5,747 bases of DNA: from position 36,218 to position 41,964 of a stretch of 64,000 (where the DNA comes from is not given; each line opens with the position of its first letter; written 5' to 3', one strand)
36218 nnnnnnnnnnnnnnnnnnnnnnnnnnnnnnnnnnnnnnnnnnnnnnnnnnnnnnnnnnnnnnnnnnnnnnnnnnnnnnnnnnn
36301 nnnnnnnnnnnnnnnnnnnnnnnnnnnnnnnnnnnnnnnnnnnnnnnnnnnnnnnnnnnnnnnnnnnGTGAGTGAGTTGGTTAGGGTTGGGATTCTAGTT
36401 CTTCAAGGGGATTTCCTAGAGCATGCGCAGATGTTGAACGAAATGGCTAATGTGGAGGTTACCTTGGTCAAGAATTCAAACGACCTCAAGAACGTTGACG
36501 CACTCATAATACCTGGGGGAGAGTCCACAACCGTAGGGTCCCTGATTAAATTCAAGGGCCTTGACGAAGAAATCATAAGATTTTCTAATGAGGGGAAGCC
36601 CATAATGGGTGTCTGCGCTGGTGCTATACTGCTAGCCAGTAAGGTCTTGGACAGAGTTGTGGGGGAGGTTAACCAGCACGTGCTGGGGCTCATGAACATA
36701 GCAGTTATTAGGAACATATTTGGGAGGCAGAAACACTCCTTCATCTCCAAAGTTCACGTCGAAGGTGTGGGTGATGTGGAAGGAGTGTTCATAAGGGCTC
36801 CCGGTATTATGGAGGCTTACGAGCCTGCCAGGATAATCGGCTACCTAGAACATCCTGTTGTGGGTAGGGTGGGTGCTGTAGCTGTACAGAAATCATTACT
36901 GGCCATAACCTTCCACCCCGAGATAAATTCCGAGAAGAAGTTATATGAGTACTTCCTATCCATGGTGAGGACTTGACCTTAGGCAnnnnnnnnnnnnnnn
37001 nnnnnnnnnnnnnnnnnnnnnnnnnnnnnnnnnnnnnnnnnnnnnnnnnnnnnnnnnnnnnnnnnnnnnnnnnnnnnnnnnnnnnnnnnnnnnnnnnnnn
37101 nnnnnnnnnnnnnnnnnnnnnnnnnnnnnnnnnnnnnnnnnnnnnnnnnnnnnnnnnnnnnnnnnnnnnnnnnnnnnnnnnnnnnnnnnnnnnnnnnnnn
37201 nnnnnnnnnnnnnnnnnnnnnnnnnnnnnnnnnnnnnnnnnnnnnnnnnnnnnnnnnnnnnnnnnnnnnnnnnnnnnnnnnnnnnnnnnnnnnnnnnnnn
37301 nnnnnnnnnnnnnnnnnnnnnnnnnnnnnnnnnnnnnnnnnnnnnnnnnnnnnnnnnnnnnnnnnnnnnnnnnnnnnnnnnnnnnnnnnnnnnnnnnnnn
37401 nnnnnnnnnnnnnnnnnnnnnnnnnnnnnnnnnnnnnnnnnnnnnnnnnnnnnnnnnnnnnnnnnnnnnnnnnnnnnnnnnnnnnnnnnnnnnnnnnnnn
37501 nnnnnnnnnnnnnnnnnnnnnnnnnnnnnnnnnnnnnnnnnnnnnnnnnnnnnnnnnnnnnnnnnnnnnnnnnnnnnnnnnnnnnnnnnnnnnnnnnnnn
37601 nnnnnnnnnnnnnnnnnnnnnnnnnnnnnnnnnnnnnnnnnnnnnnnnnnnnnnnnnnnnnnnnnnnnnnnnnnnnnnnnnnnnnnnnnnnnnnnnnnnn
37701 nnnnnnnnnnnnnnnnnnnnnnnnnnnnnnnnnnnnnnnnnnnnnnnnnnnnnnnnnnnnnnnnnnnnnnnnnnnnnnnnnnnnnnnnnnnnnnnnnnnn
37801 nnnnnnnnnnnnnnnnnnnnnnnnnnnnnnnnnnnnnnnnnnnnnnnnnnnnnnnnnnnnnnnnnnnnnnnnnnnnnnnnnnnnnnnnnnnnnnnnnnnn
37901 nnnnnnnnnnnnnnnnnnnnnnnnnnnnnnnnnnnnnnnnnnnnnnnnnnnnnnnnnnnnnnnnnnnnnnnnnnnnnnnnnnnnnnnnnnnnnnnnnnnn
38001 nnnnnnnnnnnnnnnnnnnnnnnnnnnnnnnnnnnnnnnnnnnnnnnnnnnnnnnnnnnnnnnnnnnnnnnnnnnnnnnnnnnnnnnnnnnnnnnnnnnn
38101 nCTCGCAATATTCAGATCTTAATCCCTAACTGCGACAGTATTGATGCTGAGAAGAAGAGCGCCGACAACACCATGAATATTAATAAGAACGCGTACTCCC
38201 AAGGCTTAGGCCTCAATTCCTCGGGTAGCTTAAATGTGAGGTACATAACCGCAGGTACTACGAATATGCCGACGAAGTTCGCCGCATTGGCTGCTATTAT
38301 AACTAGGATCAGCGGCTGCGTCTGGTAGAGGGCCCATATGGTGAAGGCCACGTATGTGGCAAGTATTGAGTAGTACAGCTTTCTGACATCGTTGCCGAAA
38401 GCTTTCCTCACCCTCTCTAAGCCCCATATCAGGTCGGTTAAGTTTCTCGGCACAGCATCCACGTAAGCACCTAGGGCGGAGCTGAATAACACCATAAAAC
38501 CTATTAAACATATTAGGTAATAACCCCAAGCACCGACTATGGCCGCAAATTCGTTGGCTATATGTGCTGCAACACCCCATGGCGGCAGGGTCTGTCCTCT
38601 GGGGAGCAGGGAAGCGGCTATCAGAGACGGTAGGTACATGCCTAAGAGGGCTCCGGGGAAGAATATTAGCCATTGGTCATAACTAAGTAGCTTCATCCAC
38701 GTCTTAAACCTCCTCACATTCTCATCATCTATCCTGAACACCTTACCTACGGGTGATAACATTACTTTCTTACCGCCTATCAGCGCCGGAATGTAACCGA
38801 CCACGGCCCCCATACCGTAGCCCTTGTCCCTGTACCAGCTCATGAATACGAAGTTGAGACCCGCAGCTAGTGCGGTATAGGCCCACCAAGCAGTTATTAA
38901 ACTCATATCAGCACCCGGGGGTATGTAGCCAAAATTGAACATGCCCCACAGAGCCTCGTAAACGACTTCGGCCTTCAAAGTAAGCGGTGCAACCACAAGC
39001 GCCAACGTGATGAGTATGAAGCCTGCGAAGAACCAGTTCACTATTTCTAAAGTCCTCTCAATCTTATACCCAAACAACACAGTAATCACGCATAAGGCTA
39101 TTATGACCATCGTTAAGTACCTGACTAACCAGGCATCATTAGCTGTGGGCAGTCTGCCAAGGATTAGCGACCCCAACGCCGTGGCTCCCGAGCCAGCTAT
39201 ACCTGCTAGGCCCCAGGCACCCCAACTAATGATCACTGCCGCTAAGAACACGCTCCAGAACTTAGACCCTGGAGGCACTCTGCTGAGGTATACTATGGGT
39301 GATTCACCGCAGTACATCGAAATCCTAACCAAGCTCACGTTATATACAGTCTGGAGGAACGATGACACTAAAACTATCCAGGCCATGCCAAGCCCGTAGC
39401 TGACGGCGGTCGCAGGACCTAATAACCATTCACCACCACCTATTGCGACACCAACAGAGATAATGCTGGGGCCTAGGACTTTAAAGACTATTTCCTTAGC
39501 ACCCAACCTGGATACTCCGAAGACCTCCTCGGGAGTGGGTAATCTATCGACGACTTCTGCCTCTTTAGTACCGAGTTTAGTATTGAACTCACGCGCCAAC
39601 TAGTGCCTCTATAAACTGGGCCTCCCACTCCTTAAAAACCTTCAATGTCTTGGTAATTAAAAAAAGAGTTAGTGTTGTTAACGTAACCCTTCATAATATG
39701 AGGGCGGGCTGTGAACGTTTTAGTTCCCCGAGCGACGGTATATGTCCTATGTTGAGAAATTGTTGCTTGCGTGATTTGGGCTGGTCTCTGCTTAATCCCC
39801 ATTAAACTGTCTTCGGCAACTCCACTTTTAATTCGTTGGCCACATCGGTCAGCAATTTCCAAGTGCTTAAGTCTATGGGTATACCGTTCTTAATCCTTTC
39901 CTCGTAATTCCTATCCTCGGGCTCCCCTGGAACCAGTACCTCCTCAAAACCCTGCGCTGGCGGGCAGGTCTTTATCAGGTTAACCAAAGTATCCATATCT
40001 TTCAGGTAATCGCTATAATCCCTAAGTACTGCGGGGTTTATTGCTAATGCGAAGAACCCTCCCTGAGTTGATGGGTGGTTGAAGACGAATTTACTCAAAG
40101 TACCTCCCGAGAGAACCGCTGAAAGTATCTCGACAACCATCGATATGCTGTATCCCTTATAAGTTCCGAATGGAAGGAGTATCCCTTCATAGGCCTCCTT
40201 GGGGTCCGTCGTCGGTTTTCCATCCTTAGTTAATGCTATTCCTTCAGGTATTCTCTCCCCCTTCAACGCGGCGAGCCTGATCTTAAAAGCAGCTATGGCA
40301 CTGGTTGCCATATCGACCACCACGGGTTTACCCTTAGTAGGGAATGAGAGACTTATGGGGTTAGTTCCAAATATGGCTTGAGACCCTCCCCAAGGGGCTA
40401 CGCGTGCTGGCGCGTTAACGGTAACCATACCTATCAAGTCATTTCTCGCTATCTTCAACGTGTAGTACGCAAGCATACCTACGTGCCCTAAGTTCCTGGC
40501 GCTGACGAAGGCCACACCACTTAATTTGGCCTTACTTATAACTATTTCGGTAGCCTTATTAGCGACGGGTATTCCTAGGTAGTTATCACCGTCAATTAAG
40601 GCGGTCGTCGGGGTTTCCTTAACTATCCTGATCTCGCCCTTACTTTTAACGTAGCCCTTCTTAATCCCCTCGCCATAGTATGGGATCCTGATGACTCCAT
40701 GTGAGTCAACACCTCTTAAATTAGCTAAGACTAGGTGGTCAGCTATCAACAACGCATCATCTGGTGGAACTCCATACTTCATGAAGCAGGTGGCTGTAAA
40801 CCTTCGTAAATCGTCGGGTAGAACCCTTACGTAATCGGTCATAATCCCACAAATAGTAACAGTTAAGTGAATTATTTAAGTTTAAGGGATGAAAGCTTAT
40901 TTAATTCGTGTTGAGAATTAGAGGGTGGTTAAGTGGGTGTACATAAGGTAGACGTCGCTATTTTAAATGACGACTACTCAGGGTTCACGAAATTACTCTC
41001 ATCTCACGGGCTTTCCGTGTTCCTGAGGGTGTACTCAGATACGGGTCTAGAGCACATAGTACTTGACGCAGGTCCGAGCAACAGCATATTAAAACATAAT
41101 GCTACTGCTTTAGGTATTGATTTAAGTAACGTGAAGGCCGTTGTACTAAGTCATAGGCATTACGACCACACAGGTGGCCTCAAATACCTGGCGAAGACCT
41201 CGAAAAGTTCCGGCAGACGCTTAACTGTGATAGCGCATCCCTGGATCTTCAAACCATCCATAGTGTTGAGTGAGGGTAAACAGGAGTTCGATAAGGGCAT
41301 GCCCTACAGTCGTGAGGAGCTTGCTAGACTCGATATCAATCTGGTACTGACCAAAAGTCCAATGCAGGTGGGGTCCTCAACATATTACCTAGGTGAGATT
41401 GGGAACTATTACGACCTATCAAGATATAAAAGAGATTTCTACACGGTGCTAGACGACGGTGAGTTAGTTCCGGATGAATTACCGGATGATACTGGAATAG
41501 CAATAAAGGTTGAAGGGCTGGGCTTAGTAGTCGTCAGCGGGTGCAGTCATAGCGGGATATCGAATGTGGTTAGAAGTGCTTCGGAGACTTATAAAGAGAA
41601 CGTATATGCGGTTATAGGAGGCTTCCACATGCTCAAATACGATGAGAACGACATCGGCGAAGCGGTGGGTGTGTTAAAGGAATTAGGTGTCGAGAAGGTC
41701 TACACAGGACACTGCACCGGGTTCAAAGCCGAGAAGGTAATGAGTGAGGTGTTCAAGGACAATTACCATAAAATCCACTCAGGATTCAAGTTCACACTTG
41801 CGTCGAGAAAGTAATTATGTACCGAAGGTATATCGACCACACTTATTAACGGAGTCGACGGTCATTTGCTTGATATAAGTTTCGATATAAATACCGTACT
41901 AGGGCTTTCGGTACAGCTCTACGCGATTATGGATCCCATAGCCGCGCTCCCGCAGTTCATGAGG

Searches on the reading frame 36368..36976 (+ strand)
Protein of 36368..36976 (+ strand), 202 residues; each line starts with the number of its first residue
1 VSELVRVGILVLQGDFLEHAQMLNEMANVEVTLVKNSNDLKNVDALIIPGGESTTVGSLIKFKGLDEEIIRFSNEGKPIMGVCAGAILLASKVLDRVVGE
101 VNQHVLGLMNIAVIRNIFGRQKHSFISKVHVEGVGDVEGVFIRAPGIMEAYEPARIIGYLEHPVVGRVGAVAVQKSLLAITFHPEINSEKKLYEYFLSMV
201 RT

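Call 91: search_protein_families(library=pfam, proteins=[window:36368-36976:+], max_evalue=0.00001)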
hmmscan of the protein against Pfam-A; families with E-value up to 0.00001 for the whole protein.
window:36368-36976:+ (202 aa): 4 families
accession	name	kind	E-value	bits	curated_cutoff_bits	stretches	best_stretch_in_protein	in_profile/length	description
PF01174.25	SNO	-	1.5e-46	159.1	27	1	9-200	1-186/188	SNO glutamine amidotransferase family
PF07685.20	GATase_3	-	4e-13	49.9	27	1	20-114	16-116/196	CobB/CobQ-like glutamine amidotransferase domain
PF03575.23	Peptidase_S51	-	2.2e-06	28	23.9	1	38-92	78-132/206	Peptidase family S51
PF00117.34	GATase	-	2.4e-06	27.8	22.8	1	28-190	21-177/190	Glutamine amidotransferase class-I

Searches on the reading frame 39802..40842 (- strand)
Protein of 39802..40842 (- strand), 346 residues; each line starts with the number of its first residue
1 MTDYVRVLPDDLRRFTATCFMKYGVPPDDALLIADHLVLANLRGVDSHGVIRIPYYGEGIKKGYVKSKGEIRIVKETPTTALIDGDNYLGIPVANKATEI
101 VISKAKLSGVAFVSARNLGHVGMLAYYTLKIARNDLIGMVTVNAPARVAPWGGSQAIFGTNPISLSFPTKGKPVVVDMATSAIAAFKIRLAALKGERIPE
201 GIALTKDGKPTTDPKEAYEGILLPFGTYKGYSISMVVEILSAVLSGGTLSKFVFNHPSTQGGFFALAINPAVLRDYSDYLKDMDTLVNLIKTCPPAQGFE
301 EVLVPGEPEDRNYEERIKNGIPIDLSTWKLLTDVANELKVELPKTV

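Call 92: search_protein_families(library=pfam, proteins=[window:39802-40842:-], max_evalue=0.00001)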
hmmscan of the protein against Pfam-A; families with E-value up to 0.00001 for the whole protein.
window:39802-40842:- (346 aa): 1 family
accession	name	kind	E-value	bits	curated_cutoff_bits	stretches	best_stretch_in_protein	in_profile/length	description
PF02615.19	Ldh_2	-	3.9e-116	388.2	38.8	1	9-331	3-332/333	Malate/L-lactate dehydrogenase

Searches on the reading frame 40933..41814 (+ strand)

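Call 92: search_protein_families(library=pfam, proteins=[window:40933-41814:+], max_evalue=0.00001)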
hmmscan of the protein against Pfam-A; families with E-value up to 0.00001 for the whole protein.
window:40933-41814:+ (293 aa): 2 families
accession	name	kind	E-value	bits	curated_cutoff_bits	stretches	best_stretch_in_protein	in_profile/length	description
PF00753.33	Lactamase_B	-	8.7e-11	42.6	22.7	1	37-112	13-89/196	Metallo-beta-lactamase superfamily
PF12706.13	Lactamase_B_2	-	4e-09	36.8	27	1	42-103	3-64/200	Beta-lactamase superfamily domain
